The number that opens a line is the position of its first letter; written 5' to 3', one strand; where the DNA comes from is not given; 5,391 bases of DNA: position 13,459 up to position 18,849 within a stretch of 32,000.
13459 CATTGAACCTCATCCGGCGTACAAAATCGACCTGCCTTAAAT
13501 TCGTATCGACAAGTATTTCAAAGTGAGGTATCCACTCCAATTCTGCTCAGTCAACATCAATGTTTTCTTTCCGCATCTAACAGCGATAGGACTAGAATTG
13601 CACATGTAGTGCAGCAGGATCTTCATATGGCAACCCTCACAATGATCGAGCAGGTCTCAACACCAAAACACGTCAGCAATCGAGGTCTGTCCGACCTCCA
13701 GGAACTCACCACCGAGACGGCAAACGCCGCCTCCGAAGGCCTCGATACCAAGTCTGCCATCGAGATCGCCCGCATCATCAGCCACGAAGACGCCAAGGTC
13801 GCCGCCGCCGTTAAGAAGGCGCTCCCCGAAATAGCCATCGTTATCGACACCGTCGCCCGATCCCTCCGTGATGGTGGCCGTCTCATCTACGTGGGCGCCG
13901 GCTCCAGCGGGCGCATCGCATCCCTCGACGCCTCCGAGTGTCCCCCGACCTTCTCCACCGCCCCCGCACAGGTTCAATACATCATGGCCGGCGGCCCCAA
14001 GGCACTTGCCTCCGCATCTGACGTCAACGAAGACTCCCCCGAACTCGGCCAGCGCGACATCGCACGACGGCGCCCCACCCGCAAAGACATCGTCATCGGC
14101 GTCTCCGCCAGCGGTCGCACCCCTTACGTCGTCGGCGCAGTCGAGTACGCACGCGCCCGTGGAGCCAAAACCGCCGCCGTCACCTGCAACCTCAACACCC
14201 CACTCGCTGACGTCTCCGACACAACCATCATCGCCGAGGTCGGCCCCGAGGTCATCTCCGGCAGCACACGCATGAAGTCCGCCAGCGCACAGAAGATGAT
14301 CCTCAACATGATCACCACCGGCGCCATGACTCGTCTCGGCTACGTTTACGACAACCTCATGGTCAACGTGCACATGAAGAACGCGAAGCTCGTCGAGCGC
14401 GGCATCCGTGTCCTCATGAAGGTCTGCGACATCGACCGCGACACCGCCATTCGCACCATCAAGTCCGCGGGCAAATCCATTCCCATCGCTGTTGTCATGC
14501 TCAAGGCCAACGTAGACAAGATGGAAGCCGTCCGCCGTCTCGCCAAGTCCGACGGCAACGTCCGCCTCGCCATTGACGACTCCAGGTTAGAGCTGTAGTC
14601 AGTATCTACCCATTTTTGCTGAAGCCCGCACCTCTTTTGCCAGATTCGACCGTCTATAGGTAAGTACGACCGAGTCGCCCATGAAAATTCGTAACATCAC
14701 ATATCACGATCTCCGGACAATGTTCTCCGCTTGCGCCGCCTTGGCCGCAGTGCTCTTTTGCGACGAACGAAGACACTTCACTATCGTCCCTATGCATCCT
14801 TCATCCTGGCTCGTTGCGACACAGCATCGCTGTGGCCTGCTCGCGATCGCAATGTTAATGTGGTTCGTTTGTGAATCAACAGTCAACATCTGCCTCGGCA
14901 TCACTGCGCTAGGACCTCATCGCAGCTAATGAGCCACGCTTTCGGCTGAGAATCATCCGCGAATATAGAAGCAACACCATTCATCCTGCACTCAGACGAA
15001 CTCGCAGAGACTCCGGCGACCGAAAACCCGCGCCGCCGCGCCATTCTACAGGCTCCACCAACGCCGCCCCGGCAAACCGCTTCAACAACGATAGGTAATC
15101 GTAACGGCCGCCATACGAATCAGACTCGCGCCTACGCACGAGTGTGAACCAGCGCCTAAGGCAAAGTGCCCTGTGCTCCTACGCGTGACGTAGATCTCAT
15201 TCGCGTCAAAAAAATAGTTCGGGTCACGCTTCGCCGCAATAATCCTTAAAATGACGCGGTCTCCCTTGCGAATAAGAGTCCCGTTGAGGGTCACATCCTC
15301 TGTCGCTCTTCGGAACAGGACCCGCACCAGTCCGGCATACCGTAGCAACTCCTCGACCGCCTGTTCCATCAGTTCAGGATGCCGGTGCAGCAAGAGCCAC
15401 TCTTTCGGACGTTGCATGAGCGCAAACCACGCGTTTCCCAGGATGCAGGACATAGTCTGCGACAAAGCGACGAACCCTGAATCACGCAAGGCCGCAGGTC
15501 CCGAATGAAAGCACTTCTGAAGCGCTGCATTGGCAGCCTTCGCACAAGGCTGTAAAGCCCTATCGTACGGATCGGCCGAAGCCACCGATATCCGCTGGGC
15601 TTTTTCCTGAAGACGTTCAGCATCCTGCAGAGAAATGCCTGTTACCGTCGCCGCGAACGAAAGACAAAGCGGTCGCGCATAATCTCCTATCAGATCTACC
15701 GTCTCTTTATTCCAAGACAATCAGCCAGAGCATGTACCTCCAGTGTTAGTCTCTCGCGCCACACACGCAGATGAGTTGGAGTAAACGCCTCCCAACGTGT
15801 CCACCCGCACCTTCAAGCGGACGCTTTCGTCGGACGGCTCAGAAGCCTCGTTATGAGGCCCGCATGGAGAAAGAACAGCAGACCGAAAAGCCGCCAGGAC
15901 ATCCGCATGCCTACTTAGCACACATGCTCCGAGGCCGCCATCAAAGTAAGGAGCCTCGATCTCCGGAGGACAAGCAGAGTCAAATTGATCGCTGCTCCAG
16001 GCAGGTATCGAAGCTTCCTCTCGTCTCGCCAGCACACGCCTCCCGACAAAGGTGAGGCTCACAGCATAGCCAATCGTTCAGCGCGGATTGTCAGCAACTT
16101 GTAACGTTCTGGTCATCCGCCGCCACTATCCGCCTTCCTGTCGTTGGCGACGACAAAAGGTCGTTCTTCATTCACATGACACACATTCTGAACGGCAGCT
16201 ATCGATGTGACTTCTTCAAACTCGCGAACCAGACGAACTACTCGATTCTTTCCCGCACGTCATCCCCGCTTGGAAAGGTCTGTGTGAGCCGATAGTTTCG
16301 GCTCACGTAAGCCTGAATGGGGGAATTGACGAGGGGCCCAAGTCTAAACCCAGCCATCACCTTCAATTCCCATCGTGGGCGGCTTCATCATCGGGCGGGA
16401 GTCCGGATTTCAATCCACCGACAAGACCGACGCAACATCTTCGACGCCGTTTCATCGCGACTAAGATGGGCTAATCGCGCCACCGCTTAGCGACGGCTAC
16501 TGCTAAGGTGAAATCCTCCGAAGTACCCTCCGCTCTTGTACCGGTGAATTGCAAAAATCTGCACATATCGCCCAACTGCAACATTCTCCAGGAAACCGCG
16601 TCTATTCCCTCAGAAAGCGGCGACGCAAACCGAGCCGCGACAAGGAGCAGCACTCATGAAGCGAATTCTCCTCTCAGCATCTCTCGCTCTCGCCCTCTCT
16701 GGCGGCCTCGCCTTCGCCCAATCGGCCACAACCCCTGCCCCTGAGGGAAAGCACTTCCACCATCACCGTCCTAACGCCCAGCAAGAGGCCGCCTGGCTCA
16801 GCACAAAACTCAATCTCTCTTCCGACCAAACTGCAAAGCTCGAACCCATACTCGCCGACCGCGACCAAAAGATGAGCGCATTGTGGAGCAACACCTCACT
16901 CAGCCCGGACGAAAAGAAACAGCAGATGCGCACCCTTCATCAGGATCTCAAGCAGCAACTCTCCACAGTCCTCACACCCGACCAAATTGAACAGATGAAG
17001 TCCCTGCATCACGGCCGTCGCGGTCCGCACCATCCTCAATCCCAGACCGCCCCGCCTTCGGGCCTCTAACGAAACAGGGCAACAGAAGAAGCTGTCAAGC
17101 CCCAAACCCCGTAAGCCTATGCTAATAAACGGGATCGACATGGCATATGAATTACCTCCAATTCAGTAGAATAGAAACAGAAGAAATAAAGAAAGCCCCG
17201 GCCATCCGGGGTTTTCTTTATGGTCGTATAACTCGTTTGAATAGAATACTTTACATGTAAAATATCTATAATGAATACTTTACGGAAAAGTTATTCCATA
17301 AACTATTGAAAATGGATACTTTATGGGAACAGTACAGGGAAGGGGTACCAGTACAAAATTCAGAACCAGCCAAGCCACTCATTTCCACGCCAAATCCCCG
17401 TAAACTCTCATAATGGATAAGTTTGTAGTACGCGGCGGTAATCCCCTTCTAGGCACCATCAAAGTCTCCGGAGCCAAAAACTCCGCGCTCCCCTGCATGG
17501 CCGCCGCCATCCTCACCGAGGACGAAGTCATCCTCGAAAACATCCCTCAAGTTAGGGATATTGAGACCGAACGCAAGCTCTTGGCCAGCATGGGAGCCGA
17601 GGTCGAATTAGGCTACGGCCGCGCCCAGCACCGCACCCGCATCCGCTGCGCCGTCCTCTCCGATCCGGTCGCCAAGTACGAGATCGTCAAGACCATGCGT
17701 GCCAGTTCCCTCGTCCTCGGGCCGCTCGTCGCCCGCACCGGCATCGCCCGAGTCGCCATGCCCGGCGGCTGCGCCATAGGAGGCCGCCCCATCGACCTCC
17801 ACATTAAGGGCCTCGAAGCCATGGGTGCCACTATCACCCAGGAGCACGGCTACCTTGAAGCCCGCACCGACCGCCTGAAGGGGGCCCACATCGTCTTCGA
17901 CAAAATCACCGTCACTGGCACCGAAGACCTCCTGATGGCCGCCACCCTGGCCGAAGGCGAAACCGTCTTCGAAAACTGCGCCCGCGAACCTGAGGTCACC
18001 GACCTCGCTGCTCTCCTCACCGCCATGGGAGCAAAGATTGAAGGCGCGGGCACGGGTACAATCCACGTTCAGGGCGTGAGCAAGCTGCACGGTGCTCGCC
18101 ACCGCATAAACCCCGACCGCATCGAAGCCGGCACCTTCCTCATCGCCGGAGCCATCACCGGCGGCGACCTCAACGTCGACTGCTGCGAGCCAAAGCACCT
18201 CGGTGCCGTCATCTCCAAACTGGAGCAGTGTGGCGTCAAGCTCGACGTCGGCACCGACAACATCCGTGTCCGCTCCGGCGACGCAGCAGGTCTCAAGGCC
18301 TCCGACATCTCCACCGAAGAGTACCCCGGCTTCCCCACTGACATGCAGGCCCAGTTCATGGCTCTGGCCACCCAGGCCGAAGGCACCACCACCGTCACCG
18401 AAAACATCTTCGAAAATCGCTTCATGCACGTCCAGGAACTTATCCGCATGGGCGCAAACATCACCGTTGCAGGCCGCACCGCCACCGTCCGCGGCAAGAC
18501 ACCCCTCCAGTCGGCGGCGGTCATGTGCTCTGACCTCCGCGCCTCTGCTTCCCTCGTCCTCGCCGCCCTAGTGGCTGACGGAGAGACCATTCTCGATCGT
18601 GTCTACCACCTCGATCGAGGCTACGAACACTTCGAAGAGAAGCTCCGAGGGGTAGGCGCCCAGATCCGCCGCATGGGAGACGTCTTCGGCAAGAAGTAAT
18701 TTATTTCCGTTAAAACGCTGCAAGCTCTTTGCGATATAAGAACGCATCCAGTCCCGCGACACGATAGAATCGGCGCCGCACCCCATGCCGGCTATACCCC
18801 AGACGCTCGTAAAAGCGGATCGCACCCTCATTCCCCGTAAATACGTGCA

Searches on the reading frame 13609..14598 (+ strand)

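Call 8: search_protein_families(library=pfam, proteins=[window:13609-14598:+])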
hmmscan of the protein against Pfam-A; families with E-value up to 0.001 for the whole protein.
window:13609-14598:+ (329 aa): 5 families
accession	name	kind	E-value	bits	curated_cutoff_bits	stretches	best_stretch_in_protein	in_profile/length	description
PF22645.1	GKRP_SIS_N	-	4.8e-20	71.8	27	1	75-181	2-112/113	Glucokinase regulatory protein N-terminal SIS domain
PF01380.27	SIS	-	6e-12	45.9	25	1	157-235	52-128/131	SIS domain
PF13580.11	SIS_2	-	1.3e-11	45.1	27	1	66-192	12-137/138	SIS domain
PF22198.1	GKRP_SIS_2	-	5.5e-06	26.7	27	1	74-132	6-64/191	Glucokinase regulatory protein, second SIS domain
PF20741.3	GKRP-like_C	-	5.9e-05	24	27.7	0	249-283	2-36/100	C-terminal lid domain of glucokinase regulatory protein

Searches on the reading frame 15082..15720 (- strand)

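Call 8: search_protein_families(library=pfam, proteins=[window:15082-15720:-])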
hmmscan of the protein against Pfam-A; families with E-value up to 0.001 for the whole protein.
window:15082-15720:- (212 aa): 1 family
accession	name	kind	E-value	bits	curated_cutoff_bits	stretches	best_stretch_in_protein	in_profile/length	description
PF00067.27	p450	-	8e-13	48.4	22.8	1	116-203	322-419/462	Cytochrome P450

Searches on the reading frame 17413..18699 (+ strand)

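Call 8: search_protein_families(library=pfam, proteins=[window:17413-18699:+])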
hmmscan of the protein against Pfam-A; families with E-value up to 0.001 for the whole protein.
window:17413-18699:+ (428 aa): 1 family
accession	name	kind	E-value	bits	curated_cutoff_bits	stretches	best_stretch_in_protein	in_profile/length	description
PF00275.25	EPSP_synthase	-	2.3e-104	349.9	22.8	1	6-411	1-417/417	EPSP synthase (3-phosphoshikimate 1-carboxyvinyltransferase)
